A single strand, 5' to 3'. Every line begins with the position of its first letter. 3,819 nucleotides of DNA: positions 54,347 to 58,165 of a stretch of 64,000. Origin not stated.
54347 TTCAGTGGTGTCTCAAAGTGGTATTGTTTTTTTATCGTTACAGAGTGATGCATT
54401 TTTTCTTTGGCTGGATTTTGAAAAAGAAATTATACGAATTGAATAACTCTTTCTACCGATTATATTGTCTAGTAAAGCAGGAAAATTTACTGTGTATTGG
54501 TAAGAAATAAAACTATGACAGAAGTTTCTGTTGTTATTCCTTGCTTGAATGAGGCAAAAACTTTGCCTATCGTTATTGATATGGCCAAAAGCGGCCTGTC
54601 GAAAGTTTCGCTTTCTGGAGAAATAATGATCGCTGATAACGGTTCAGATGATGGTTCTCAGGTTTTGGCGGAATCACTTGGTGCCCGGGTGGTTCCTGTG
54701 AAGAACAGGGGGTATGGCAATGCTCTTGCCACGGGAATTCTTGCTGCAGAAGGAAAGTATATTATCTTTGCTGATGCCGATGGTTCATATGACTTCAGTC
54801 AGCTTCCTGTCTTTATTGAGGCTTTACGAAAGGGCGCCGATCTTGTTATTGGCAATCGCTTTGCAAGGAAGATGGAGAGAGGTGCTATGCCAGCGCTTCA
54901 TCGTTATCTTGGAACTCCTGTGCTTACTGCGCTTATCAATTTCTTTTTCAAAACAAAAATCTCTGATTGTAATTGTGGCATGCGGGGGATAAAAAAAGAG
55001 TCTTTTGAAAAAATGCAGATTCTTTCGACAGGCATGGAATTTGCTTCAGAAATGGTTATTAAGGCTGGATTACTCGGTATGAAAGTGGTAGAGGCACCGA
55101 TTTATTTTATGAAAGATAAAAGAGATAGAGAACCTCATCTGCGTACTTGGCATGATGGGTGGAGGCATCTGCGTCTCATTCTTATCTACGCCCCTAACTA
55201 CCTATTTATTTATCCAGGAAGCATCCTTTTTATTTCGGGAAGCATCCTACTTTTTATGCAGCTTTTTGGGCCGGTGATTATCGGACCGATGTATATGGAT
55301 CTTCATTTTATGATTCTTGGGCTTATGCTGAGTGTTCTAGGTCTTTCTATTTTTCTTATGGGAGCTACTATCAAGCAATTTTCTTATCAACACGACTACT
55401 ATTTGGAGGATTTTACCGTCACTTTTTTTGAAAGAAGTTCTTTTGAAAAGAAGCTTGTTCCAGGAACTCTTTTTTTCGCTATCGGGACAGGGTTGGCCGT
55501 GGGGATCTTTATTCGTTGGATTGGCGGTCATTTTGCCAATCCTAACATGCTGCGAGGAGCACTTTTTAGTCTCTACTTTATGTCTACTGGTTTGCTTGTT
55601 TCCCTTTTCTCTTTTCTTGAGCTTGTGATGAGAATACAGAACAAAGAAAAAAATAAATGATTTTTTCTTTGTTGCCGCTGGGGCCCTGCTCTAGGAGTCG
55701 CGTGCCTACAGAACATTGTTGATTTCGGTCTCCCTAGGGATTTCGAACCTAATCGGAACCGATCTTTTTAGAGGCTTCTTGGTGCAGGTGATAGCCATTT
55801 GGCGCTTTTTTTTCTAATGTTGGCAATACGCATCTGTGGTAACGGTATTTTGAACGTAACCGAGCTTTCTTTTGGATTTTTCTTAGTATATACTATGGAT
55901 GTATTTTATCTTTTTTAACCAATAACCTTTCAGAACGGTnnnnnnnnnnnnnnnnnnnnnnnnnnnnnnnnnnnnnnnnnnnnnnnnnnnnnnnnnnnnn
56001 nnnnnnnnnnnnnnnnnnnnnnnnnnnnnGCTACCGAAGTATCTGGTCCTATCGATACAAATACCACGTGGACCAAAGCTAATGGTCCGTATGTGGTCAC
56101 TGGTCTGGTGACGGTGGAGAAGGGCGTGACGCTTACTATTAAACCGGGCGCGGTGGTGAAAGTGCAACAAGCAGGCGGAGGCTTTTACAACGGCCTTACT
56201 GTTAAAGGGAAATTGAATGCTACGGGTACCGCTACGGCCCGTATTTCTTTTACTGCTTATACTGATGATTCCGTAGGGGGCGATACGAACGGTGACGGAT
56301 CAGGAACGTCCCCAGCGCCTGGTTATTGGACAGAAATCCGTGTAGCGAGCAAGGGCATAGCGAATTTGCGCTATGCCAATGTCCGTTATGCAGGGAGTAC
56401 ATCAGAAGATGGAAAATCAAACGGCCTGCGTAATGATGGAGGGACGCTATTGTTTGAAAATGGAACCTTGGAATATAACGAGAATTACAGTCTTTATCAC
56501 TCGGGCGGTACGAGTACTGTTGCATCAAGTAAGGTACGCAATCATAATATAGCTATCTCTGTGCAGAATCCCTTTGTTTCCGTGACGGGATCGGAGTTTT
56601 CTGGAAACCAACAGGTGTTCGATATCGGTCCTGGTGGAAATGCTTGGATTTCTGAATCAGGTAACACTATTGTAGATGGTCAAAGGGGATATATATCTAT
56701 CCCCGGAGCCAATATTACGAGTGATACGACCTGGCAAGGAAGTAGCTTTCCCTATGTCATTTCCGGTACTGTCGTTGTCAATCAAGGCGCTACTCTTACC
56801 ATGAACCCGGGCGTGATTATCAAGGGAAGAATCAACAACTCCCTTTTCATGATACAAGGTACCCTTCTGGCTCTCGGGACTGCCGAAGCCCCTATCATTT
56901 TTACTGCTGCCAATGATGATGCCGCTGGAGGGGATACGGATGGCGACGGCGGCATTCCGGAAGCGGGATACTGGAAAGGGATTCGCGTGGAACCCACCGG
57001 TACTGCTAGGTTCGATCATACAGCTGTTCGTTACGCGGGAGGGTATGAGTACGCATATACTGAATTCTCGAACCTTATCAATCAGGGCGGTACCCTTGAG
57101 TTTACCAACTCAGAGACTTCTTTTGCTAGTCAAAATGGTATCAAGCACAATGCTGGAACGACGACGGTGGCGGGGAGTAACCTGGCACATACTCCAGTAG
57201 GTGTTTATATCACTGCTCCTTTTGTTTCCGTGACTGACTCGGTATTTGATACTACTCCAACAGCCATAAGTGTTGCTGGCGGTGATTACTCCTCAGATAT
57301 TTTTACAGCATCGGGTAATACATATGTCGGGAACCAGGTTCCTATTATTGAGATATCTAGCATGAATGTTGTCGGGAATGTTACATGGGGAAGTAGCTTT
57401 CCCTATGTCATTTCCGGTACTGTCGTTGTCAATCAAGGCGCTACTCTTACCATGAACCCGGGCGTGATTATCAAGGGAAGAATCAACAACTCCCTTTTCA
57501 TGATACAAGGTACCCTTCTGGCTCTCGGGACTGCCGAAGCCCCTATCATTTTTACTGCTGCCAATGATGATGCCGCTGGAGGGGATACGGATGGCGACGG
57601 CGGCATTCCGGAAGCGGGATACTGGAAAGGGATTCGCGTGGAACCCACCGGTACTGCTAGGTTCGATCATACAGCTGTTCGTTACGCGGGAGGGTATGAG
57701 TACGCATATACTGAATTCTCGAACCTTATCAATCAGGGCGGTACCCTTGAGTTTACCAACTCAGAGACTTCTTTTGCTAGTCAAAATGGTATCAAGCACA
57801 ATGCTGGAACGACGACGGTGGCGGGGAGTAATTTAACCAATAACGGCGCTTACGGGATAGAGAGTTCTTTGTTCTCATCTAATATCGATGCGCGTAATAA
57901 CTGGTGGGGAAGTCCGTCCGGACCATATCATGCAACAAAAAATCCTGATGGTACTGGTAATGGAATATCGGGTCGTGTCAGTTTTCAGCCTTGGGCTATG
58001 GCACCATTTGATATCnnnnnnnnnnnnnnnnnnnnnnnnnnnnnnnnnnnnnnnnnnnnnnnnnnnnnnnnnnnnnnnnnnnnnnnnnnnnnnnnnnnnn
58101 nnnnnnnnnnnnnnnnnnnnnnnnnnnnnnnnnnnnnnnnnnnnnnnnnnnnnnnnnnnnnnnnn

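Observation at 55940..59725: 1261-aa secreted beta-helix protein with C-terminal lipase-like (AHSMGG) domain embedded in the pilus locus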

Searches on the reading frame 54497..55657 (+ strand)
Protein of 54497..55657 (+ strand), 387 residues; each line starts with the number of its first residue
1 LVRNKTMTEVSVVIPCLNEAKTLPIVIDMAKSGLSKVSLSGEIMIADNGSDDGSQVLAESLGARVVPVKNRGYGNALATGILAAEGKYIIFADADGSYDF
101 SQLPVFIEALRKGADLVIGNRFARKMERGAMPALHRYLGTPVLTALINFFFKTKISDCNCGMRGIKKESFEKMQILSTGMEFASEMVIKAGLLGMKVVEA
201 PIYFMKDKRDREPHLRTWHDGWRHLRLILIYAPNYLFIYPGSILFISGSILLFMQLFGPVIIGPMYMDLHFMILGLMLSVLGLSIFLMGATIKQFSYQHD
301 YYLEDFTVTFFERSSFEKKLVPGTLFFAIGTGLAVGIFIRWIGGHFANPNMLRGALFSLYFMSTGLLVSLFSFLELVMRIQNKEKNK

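Call 6: search_protein_families(library=pfam, proteins=[window:54497-55657:+], max_evalue=0.001)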
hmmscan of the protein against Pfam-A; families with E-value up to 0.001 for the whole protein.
window:54497-55657:+ (387 aa): 1 family
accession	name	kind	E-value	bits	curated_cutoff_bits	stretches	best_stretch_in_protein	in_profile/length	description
PF00535.33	Glycos_transf_2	-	3.4e-27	95.8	23.3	1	11-172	1-166/168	Glycosyl transferase family 2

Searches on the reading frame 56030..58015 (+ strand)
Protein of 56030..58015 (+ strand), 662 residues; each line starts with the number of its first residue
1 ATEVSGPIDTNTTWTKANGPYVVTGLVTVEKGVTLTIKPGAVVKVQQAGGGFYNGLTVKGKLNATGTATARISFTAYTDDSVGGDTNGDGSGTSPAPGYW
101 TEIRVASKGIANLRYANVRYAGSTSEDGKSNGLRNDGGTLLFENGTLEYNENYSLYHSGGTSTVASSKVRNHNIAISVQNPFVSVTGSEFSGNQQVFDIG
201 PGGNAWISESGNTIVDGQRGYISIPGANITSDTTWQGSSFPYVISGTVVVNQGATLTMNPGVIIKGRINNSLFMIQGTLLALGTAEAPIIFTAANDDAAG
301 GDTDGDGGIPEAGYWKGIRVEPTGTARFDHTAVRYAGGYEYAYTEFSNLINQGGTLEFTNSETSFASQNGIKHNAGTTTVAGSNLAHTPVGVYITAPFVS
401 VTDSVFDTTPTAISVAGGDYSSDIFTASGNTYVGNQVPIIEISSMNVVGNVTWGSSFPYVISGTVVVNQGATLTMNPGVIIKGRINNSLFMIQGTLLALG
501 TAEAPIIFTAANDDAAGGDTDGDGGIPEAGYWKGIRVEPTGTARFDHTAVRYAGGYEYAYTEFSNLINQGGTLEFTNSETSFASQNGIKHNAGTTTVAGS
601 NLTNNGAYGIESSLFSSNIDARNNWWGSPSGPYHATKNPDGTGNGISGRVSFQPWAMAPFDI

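Call 41: predict_structure(alignment_id=A2)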
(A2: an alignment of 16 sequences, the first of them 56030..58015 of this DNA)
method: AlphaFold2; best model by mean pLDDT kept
length: 662 residues; sequences in the alignment: 16
mean_pLDDT: 89.8   pTM: 0.84
mean pLDDT of the five models: 89.8, 88.9, 88.4, 88.0, 87.5
residues with pLDDT >= 90: 450; 70-90: 176; 50-70: 27; < 50: 9
segments of 3 or more residues with pLDDT < 50: 341-343, 657-662
pLDDT, mean of each block of 10 residues (from residue 1): 94 89 95 97 86 88 96 93 79 82 95 97 80 94 95 92 95 88 88 84 70 74 89 82 93 95 91 97 97 91 81 93 98 88 75 98 96 96 96 92 94 88 79 87 93 91 95 96 90 98 96 89 84 94 98 75 89 97 95 94 94 83 90 90 91 63 39
secondary structure, 60 per line:
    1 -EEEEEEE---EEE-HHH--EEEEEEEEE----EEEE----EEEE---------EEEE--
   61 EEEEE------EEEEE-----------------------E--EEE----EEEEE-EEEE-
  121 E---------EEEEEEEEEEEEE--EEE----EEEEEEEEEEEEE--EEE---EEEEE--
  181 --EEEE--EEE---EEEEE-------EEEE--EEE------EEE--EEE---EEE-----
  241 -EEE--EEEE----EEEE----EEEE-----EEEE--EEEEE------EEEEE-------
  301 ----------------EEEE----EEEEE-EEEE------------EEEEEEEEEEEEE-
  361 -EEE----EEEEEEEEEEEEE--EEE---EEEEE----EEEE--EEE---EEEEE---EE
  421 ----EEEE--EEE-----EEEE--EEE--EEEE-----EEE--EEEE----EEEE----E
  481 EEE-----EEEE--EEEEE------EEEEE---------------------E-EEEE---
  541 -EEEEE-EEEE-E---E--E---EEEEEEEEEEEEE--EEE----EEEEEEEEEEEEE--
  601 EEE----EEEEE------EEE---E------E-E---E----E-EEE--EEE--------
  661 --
elements in order: E2-8 E12-14 E21-29 E34-37 E42-45 E55-58 E61-65 E72-76 E103-105 E110-114 E116-119 E131-143 E146-148 E153-165 E168-170 E174-178 E183-186 E189-191 E195-199 E207-210 E213-215 E222-224 E227-229 E233-235 E242-244 E247-250 E255-258 E263-266 E272-275 E278-282 E289-293 E317-320 E325-329 E331-334 E347-359 E362-364 E369-381 E384-386 E390-394 E399-402 E405-407 E411-415 E425-428 E431-433 E439-442 E445-447 E450-453 E459-461 E464-467 E472-475 E480-483 E489-492 E495-499 E506-510 E534-537 E542-546 E548-551 E564-576 E579-581 E586-598 E601-603 E608-612 E619-621 E645-647 E650-652
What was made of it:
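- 56030..58000 (+): Beta-helix region: three 651-nt (217-aa) modules at 56048-56698, 56699-57349 and 57350-58000. Each carries a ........(N/D)GDG loop (aa 109-120, 326-337, 543-554). AF2 model with pLDDT 89.8 (call 41).
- On Right-handed parallel beta-helix repeats (Pfam Beta_helix PF13229 / Beta_helix_4 PF28492): AF2 model pLDDT 89.8, all short strands (call 41).
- Checked: An AlphaFold2 model of aa 31-692 has pLDDT 89.8 and pTM 0.84 and is all-beta (call 41).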

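Call 49: fold_search(model_id=the predicted structure, library=pdb)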
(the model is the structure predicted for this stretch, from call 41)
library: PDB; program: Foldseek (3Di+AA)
matches with E <= 10: 385; with E <= 0.001: 0
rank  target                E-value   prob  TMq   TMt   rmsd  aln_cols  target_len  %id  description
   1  7koh_C                2.0e-03  0.84  0.21  0.24  17.8       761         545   10  Crystal structure of antigen 43 from Escherichia coli EDL933 (released 2022-03-09)
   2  7dmk_A                2.0e-03  0.69  0.18  0.17  26.0       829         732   11  PL6 alginate lyase BcAlyPL6 (released 2021-10-06)
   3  4kh3                  2.1e-03  0.85  0.20  0.24  16.1       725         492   12  Structure of a bacterial self-associating protein (released 2014-01-15)
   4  8bwk_A                2.3e-03  0.23  0.13  0.12  26.6       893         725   10  Metagenomic derived PL6 alginate lyase (released 2023-12-20)
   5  7o77                  2.4e-03  0.33  0.14  0.13  25.7       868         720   10  Structure of the PL6 family alginate lyase Patl3640 from Pseudoalteromonas atlantica T6c (released 2021-07-28)
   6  7koh_A                2.7e-03  0.80  0.20  0.23  18.4       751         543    9  Crystal structure of antigen 43 from Escherichia coli EDL933 (released 2022-03-09)
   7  8bwk_B                2.7e-03  0.33  0.15  0.14  26.5       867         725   10  Metagenomic derived PL6 alginate lyase (released 2023-12-20)
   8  7o7t                  3.5e-03  0.35  0.16  0.15  25.8       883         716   11  Structure of the PL6 family alginate lyase Patl3640 from Pseudoalteromonas atlantica T6c in complex with 4-deoxy-L-eryth (released 2021-07-28)
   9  7dmk_D                5.5e-03  0.28  0.14  0.13  26.2       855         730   12  PL6 alginate lyase BcAlyPL6 (released 2021-10-06)
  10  8bwk_D                5.8e-03  0.23  0.15  0.15  25.6       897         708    9  Metagenomic derived PL6 alginate lyase (released 2023-12-20)
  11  7koh_B                7.3e-03  0.66  0.20  0.23  17.0       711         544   12  Crystal structure of antigen 43 from Escherichia coli EDL933 (released 2022-03-09)
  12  7o7a_A                8.4e-03  0.28  0.12  0.17  17.2       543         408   10  Structure of the PL6 family alginate lyase Pedsa0632 from Pseudopedobacter saltans (released 2021-07-28)
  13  7o7a_B                1.2e-02  0.28  0.12  0.18  17.4       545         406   10  Structure of the PL6 family alginate lyase Pedsa0632 from Pseudopedobacter saltans (released 2021-07-28)
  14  5gkq_A                1.4e-02  0.15  0.14  0.13  26.1       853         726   12  Structure of PL6 family alginate lyase AlyGC mutant-R241A (released 2017-02-08)
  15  7dmk_B                1.5e-02  0.25  0.17  0.15  26.9       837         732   12  PL6 alginate lyase BcAlyPL6 (released 2021-10-06)
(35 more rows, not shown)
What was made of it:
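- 56030..58000 (+): Foldseek top 50 are all beta-helix proteins, weak E (call 49).
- On Right-handed parallel beta-helix repeats (Pfam Beta_helix PF13229 / Beta_helix_4 PF28492): E-values (2e-3 to 7e-2) and TM (about 0.2) are low, as expected for three separately oriented modules (call 49).
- The beta-helix model is confident and its matches are beta-helix proteins (calls 41, 49). Beta-helix modules are typical of polysaccharide-active enzymes (call 49).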
